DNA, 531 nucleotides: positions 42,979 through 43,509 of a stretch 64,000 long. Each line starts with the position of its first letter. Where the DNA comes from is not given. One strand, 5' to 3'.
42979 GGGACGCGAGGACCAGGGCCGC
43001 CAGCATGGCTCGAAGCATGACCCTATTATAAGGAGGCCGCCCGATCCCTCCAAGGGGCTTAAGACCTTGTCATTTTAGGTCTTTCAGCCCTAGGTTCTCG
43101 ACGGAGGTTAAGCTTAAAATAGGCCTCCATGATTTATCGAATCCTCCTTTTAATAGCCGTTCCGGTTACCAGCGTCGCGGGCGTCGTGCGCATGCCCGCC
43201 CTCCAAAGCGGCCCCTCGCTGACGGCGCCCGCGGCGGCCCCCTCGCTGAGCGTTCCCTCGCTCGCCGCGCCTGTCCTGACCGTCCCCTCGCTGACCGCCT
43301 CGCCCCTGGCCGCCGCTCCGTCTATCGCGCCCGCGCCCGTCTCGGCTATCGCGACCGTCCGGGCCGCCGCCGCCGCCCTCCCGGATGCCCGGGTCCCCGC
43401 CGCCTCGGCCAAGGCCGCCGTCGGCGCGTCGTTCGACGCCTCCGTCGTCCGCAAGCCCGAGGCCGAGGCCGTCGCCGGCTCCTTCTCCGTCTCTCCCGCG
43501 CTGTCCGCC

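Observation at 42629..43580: Shared signal-peptide + VPSL-motif Pro/Ala-rich leader on three giant enzymes that use cytoplasmic nucleotides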

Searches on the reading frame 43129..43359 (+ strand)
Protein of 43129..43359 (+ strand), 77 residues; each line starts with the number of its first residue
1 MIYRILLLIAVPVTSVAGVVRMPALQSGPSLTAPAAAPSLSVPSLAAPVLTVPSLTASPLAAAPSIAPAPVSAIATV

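Call 21: find_homologous_proteins(query=A1, max_evalue=1)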
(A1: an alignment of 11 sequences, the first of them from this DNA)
Query A1 (11 sequences) (77 aa, profile of the alignment): 2 proteins with E <= 1 among 8000 candidates.
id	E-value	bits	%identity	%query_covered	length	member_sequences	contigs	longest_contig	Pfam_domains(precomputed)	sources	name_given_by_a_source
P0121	1.5e-2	33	62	30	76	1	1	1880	-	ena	-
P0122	9.7e-2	31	43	51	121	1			-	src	-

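Call 31: search_protein_representatives(alignment_id=A2)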
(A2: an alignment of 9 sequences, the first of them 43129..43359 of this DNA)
Query: 9 sequences, 76 profile positions. Proteins with E-value up to 0.001 (for the whole library): 7; up to 1e-10: 1; up to 1e-30: 0. The best 7 are listed.
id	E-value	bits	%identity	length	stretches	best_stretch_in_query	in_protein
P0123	1.3e-14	70.4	-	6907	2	18-59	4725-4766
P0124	1.0e-07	48.3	-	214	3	13-68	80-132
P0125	6.5e-07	45.7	-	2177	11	29-64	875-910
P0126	1.7e-06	44.4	-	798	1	3-76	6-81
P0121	1.2e-04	38.4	-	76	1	2-61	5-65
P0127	5.6e-04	36.3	-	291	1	28-55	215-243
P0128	6.2e-04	36.1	-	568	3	27-56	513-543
